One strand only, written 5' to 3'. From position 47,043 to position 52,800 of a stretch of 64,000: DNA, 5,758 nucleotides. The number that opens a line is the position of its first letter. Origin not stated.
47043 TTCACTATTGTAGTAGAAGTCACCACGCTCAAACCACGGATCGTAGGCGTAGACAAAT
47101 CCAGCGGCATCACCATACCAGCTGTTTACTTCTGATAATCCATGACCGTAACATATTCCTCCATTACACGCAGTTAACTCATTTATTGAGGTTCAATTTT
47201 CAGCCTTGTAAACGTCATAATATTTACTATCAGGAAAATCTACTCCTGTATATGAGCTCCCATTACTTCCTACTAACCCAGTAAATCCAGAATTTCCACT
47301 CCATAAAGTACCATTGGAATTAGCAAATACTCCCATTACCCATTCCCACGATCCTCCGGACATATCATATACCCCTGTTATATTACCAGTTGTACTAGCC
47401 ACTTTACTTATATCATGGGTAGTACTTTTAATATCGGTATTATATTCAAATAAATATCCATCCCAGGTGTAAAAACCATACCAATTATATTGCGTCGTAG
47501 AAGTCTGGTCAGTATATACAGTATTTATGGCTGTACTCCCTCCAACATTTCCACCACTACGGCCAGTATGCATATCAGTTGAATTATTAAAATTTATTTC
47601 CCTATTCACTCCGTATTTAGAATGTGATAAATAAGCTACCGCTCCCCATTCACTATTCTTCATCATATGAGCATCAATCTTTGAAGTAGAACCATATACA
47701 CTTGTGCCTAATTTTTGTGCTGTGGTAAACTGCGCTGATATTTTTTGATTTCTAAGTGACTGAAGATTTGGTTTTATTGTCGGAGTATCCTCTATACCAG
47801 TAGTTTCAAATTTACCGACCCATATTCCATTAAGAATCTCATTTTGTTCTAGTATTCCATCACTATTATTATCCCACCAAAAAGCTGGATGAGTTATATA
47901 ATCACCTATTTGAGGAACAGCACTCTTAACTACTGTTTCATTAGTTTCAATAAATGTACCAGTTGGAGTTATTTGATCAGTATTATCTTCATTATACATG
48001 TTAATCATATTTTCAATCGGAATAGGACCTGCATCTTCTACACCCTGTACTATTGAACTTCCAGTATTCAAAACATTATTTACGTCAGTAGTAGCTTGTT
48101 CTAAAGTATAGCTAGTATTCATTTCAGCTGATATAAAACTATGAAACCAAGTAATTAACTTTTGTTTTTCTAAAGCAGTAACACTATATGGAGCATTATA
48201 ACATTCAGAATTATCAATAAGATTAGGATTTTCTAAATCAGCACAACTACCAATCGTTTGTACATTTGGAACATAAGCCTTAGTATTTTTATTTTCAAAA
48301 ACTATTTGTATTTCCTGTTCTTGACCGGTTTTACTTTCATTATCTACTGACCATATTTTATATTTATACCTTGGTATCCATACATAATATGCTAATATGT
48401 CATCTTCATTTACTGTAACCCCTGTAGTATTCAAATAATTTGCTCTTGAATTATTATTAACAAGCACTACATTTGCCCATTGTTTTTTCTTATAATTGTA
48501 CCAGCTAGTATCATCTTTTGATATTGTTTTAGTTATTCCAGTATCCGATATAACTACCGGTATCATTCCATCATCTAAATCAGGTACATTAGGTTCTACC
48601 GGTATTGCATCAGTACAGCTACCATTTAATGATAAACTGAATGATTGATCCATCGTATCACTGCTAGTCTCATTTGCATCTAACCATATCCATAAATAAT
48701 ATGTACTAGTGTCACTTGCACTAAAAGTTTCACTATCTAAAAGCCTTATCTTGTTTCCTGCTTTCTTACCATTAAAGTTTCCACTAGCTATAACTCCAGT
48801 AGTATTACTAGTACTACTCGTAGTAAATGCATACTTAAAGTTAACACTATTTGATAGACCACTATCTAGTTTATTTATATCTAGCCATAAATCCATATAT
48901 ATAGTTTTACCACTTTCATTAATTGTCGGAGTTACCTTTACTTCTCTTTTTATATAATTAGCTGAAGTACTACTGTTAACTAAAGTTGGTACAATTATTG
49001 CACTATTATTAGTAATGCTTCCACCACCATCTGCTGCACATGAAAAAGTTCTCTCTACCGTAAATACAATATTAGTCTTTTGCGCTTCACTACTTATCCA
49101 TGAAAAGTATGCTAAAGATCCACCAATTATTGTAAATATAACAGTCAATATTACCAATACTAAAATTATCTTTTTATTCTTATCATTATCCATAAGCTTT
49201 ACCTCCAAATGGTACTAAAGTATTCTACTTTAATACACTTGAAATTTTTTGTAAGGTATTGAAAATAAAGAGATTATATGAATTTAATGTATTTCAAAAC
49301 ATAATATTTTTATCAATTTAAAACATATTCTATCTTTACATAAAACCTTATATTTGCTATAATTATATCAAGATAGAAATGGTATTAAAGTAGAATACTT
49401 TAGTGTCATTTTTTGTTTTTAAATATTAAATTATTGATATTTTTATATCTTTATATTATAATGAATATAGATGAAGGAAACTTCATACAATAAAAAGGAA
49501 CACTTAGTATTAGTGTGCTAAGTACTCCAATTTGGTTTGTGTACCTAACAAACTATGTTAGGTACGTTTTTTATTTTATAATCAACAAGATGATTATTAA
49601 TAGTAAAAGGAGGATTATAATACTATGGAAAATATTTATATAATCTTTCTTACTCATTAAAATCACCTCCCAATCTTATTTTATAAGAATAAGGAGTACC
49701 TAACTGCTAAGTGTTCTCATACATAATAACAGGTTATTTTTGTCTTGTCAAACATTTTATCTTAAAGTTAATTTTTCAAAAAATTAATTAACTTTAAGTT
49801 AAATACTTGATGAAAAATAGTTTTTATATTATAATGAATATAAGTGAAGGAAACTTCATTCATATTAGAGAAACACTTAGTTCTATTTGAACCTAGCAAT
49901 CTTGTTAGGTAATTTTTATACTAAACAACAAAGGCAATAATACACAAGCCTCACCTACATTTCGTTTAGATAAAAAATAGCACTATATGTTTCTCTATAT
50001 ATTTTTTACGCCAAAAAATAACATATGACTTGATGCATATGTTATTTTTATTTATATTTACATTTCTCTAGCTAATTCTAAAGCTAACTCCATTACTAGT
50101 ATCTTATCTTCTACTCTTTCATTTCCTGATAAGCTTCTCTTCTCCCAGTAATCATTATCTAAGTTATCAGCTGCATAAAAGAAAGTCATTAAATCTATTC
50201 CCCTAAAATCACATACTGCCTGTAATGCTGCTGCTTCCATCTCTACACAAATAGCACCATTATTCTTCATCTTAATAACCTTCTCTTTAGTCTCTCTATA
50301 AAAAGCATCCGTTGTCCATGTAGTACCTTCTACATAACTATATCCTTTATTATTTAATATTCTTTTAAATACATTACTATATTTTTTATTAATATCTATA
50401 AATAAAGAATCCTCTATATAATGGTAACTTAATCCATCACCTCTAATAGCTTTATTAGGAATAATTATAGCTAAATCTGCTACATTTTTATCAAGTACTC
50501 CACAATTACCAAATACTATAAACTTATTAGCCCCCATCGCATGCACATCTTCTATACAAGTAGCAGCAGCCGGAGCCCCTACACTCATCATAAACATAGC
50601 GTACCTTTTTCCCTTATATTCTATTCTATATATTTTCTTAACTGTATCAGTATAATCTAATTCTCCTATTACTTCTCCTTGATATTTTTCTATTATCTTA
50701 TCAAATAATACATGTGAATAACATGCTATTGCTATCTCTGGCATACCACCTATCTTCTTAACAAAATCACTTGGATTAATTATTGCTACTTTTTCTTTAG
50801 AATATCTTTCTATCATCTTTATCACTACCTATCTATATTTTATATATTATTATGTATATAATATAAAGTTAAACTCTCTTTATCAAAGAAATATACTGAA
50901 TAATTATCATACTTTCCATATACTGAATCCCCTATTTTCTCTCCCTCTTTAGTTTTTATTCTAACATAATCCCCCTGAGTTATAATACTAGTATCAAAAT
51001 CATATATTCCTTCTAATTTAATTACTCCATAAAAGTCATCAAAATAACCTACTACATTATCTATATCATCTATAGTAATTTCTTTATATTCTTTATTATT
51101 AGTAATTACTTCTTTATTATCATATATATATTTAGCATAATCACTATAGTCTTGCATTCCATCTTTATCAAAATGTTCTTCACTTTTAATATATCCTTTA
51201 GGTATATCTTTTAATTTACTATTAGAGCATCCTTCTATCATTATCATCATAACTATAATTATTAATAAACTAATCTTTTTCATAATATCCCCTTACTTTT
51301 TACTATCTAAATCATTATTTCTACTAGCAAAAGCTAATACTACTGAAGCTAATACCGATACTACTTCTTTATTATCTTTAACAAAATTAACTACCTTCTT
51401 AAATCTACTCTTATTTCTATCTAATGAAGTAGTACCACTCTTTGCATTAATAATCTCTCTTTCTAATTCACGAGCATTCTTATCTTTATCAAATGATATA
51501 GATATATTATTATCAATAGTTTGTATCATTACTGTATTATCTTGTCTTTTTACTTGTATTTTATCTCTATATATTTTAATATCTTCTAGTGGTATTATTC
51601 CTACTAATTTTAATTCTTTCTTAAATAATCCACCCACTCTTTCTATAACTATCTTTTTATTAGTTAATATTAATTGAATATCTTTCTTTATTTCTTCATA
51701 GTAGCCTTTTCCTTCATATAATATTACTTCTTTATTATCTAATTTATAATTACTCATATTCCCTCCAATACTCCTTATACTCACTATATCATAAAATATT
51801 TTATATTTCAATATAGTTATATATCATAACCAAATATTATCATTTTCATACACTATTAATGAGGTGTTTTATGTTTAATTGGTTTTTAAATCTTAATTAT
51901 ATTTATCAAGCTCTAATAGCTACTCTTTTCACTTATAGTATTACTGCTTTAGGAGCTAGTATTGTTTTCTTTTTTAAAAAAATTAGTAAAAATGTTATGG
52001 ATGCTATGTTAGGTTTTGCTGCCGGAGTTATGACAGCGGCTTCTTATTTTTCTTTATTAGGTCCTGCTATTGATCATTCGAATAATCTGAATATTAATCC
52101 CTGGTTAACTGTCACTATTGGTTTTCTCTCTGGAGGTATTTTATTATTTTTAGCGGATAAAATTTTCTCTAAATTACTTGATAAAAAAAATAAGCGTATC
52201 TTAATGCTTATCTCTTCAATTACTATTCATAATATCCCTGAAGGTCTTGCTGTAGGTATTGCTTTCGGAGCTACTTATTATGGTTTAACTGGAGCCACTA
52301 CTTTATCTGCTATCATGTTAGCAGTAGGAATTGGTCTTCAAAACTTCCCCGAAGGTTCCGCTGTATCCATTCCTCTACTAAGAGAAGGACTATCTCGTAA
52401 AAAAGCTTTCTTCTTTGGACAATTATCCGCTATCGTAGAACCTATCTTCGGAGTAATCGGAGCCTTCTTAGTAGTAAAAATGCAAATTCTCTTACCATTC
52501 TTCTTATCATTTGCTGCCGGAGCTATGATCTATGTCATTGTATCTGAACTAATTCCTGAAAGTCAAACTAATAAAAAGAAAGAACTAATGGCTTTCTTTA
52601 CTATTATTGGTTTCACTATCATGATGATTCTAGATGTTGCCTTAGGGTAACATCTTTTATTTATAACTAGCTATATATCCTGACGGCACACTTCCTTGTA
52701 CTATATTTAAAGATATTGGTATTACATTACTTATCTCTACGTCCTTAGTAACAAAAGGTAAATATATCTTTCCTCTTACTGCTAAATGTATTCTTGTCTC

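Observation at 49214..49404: Perfect 23-bp inverted repeats bracket a 145-bp segment whose strong promoter faces away from the adjacent surface-protein gene: candidate invertible phase-variation switch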

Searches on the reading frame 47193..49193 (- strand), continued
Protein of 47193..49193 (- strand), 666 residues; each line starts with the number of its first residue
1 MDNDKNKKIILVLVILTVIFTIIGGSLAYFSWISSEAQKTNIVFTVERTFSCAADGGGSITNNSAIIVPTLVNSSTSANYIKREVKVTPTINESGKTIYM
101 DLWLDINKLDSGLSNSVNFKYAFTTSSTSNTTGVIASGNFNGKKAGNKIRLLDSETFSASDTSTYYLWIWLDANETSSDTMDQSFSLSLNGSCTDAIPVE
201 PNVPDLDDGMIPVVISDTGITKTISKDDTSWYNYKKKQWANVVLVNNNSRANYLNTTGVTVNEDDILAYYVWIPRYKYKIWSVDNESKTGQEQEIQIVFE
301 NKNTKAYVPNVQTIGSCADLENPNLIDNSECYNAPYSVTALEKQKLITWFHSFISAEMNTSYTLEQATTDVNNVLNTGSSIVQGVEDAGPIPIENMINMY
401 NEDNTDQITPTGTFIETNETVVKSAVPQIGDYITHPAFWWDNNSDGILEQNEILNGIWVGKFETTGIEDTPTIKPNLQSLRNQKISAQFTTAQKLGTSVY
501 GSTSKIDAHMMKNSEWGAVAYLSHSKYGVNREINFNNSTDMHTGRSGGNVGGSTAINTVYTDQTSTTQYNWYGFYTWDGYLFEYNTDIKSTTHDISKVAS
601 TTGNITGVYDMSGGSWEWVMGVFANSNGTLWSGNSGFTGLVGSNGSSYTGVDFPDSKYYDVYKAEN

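Call 75: find_encoding_contigs(protein=P0028, flank=4000, max_places=4)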
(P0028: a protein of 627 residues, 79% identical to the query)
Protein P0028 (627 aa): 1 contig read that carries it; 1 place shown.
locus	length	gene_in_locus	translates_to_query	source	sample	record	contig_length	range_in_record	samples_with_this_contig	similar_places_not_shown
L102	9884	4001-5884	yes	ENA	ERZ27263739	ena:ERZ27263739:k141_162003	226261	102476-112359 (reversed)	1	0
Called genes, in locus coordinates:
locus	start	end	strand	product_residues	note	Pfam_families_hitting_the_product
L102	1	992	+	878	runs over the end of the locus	PF00270:DEAD, PF04851:ResIII, PF00271:Helicase_C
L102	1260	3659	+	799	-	PF00133:tRNA-synt_1, PF01406:tRNA-synt_1e (faint), PF09334:tRNA-synt_1g, PF13603:tRNA-synt_1_2, PF00133:tRNA-synt_1, PF09334:tRNA-synt_1g (weak), PF08264:Anticodon_1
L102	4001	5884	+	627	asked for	-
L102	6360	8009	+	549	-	PF00485:PRK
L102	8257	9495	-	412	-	PF02388:FemAB, PF13480:Acetyltransf_6 (weak)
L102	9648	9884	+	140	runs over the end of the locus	-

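Call 77: find_encoding_contigs(protein=P0006, flank=2500, max_places=4)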
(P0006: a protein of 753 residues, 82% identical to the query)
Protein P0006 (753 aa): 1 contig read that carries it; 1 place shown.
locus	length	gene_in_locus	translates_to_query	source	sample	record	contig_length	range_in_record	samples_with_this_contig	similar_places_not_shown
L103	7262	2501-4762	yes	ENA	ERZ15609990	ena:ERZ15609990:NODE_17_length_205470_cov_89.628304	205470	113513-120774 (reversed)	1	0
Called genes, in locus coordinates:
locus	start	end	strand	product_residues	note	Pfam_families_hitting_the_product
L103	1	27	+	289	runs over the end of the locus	-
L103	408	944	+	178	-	PF05198:IF3_N, PF00707:IF3_C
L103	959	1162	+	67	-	PF01632:Ribosomal_L35p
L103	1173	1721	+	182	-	-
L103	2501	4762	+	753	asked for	-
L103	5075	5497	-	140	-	PF10612:Spore-coat_CotZ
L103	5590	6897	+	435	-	PF01235:Na_Ala_symp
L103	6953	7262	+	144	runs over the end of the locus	PF03862:SpoVAC_SpoVAEB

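Call 78: find_encoding_contigs(protein=P0010, flank=2500, max_places=4)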
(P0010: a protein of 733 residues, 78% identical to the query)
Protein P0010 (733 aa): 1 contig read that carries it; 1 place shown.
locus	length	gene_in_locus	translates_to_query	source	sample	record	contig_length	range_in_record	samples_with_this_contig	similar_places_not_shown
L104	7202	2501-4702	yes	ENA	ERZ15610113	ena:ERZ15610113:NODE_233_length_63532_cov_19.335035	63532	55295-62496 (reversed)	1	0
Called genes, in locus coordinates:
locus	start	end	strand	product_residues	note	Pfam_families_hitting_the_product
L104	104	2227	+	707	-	PF13855:LRR_8 (faint), PF03382:DUF285, PF24758:LRR_At5g56370 (faint), PF03382:DUF285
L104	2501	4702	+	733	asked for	-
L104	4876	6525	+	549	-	PF00485:PRK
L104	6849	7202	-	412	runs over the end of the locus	PF02388:FemAB, PF13480:Acetyltransf_6 (weak)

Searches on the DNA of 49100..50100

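Call 82: search_rna_families(source=window, start=49100, end=50100, threshold=evalue, max_evalue=1)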
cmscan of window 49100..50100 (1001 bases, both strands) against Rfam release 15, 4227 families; matches with E-value up to 1: 2.
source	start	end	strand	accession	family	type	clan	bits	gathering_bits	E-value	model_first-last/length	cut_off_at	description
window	49485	49580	+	RF00242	ctRNA_pT181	Gene; antisense;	-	26.9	56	0.37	1-94/94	no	ctRNA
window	49828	49885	+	RF02037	IMES-4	Gene;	-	23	48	0.37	1-80/80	no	IMES-4 RNA motif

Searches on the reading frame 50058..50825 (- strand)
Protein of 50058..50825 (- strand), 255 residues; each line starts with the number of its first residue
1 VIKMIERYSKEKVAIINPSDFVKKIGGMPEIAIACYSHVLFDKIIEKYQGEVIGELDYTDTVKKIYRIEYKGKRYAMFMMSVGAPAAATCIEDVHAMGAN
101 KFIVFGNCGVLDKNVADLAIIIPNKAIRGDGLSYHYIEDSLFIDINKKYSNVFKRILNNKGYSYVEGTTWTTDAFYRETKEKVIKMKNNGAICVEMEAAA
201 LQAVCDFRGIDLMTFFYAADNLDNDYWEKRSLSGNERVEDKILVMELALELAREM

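Call 6: search_protein_families(library=pfam, proteins=[window:50058-50825:-])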
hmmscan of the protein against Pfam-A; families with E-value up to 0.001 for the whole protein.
window:50058-50825:- (255 aa): 1 family
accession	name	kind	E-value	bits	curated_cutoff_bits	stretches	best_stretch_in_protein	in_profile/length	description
PF01048.26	PNP_UDP_1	-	6.8e-30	104.6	25.1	1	62-226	31-204/233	Phosphorylase superfamily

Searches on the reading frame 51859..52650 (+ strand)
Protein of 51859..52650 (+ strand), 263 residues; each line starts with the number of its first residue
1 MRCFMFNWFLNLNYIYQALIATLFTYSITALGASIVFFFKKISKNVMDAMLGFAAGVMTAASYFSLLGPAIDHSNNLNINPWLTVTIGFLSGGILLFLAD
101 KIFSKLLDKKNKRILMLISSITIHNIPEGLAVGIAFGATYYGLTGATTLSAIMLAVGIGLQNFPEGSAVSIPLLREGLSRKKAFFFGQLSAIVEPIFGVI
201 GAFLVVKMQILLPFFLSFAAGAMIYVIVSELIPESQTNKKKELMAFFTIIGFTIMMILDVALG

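Call 6: search_protein_families(library=pfam, proteins=[window:51859-52650:+])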
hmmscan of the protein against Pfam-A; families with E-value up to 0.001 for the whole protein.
window:51859-52650:+ (263 aa): 1 family
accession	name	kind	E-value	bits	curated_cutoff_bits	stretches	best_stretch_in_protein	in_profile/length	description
PF02535.28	Zip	-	1.7e-26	93.6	35.1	2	113-258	177-322/323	ZIP Zinc transporter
